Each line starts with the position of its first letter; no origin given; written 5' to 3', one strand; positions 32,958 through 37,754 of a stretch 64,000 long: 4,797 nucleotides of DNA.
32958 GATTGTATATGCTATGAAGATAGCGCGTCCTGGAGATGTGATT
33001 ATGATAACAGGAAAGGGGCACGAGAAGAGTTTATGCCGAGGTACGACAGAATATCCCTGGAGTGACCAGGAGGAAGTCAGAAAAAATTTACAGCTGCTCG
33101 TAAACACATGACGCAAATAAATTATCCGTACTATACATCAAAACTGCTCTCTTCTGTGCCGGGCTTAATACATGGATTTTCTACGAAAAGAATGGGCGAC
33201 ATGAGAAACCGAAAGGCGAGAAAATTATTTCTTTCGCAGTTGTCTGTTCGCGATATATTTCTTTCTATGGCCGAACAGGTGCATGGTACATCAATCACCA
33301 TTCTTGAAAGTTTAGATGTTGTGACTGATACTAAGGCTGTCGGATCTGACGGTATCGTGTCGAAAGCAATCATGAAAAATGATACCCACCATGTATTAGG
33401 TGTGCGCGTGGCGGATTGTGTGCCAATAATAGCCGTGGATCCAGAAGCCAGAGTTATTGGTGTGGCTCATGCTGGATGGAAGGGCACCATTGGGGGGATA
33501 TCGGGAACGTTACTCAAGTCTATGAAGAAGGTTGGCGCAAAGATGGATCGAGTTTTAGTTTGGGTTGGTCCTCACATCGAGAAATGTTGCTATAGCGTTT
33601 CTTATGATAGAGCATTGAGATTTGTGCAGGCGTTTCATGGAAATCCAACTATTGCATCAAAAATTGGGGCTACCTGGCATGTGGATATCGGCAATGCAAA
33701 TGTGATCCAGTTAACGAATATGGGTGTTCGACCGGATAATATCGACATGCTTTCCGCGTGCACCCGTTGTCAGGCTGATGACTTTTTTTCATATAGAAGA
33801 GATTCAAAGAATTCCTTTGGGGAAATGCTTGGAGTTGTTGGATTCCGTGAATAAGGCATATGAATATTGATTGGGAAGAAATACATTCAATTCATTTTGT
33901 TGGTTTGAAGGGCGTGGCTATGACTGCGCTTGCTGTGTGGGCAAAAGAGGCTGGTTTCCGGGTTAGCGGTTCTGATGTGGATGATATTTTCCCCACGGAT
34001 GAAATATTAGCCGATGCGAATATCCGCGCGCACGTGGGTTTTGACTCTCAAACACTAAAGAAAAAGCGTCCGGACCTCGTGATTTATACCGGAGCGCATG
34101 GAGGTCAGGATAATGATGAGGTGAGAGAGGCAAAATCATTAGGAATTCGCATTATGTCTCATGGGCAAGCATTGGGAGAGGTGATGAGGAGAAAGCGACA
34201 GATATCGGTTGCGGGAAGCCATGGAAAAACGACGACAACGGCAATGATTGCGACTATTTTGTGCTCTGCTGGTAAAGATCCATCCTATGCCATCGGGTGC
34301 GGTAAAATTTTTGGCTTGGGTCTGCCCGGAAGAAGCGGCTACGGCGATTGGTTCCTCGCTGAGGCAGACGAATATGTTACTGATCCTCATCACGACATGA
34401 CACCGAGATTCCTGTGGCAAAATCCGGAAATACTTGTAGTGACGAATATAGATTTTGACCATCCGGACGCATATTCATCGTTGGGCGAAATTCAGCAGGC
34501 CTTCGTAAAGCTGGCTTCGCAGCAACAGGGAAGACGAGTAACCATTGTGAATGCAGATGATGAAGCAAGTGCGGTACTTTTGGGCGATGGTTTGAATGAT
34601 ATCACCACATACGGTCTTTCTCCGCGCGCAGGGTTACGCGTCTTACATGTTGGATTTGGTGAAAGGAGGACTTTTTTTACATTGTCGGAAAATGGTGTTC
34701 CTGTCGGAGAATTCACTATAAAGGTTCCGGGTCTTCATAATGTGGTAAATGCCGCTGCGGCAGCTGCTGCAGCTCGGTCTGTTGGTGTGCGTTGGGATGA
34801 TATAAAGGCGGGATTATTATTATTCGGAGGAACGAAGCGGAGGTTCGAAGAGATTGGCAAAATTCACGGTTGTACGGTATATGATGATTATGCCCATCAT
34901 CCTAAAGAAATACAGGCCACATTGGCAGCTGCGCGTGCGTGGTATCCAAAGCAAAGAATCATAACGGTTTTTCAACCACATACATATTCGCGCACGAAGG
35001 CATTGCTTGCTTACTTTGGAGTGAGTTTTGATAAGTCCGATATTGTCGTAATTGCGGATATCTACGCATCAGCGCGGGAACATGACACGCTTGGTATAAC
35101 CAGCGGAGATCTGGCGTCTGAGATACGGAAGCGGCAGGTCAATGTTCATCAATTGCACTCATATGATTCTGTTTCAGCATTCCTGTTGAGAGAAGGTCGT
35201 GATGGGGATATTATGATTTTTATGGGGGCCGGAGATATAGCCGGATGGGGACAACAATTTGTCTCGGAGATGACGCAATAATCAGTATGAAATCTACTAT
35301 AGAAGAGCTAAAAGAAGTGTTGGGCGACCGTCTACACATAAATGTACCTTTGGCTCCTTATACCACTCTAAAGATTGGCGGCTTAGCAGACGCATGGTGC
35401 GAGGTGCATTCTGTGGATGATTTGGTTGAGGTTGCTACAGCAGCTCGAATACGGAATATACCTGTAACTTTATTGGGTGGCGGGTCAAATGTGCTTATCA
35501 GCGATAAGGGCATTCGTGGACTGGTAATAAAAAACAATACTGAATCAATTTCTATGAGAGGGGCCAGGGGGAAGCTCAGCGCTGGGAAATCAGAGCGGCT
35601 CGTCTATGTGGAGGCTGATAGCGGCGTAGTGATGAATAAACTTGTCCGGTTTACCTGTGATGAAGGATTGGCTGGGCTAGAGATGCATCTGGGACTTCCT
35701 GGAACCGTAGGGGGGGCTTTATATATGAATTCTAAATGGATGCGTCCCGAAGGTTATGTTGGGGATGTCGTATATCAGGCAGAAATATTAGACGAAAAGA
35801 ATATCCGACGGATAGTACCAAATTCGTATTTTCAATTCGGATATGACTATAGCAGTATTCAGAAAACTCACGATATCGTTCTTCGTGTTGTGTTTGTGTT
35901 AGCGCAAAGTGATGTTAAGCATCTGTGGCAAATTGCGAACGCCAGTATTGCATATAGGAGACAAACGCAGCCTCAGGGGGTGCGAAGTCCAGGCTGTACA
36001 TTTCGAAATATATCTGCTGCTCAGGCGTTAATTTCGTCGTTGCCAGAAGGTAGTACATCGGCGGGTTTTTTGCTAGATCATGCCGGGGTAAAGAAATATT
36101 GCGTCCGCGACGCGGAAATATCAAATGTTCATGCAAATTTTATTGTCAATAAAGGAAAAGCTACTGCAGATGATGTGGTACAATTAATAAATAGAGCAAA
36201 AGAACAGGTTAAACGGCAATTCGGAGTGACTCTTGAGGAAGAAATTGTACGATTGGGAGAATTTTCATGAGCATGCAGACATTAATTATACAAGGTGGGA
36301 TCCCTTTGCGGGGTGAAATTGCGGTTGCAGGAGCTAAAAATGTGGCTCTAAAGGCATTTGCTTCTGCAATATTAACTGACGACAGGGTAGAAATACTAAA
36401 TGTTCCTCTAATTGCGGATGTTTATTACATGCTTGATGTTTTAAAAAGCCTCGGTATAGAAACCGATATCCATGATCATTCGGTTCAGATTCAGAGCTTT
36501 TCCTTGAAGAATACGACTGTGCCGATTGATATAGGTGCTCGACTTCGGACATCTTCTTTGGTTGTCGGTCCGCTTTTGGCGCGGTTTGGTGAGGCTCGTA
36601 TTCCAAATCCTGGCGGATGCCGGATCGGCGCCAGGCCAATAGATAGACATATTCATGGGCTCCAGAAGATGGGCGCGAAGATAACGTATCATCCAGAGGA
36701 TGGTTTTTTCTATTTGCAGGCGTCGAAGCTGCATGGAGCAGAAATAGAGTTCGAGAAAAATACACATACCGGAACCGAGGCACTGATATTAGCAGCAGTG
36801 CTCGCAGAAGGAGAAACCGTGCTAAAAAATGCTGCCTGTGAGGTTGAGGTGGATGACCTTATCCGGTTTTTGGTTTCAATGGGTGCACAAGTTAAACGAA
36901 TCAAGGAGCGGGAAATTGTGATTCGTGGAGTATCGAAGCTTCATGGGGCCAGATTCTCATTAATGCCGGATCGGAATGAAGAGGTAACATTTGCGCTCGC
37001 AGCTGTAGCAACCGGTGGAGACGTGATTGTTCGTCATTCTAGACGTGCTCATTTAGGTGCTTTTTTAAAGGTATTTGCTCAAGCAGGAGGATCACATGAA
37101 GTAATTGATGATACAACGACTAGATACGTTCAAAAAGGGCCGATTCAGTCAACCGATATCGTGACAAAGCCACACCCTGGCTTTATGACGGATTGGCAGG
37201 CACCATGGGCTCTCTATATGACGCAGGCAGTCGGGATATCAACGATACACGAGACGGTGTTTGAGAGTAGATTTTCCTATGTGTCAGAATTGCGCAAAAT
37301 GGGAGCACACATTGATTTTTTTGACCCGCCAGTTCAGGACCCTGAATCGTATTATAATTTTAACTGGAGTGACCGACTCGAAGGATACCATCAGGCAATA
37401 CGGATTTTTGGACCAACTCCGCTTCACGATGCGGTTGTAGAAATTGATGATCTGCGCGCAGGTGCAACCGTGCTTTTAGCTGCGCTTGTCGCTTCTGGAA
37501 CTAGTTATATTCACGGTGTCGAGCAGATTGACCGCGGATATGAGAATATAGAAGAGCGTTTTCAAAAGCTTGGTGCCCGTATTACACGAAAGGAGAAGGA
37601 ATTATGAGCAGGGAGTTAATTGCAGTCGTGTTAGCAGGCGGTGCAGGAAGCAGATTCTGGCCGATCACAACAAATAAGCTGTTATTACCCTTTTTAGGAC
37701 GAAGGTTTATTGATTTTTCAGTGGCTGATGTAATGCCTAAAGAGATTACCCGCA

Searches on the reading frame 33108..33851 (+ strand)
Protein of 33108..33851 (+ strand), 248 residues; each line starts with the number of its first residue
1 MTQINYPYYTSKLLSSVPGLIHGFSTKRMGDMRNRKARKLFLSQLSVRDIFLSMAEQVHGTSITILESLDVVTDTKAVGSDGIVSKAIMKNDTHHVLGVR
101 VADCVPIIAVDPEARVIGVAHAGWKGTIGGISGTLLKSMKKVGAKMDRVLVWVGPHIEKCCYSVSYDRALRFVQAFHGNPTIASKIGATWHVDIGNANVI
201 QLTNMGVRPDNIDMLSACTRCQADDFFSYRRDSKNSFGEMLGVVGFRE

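Call 72: search_protein_families(library=pfam, proteins=[window:33108-33851:+], max_evalue=0.00001)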
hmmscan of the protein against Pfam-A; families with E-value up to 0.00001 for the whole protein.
window:33108-33851:+ (248 aa): 1 family
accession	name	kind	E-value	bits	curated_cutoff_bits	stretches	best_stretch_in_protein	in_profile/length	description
PF02578.20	Cu-oxidase_4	-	2e-51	175.1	22.9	1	36-244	30-237/238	Multi-copper polyphenol oxidoreductase laccase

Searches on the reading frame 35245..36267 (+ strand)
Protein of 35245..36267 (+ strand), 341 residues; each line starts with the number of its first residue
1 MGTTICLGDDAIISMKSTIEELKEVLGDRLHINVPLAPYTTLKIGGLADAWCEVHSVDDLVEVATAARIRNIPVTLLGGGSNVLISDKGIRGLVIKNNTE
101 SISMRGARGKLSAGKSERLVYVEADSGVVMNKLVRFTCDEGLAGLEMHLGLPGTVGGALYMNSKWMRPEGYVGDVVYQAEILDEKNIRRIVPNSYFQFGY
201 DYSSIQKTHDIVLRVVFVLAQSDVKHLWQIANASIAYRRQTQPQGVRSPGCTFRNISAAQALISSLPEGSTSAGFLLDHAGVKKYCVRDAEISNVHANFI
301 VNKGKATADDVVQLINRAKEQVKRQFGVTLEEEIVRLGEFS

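Call 72: search_protein_families(library=pfam, proteins=[window:35245-36267:+], max_evalue=0.00001)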
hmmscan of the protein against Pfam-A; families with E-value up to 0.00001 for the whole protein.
window:35245-36267:+ (341 aa): 2 families
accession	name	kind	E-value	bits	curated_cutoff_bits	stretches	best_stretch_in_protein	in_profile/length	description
PF02873.21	MurB_C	-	4.3e-25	88.2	27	1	235-335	10-97/99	UDP-N-acetylenolpyruvoylglucosamine reductase, C-terminal domain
PF01565.28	FAD_binding_4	-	4.1e-14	52.9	26.4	1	50-184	3-131/139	FAD binding domain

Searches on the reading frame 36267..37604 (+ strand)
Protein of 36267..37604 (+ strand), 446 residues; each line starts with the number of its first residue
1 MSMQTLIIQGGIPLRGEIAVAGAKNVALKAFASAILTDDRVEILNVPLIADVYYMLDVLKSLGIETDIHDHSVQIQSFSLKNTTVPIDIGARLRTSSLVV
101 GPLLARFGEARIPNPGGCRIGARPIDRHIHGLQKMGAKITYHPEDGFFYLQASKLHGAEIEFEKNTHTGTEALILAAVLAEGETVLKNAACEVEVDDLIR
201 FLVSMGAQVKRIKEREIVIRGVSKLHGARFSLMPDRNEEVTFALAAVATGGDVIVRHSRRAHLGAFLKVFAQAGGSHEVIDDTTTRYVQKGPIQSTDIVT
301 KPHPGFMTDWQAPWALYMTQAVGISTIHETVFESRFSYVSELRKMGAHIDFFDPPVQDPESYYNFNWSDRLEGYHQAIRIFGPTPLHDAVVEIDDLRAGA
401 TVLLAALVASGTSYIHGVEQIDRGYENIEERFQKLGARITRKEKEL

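Call 72: search_protein_families(library=pfam, proteins=[window:36267-37604:+], max_evalue=0.00001)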
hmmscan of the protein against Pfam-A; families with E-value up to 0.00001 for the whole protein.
window:36267-37604:+ (446 aa): 1 family
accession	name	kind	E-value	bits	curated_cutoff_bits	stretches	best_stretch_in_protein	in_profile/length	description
PF00275.25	EPSP_synthase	-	1.8e-78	264.6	22.8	1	9-431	2-416/417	EPSP synthase (3-phosphoshikimate 1-carboxyvinyltransferase)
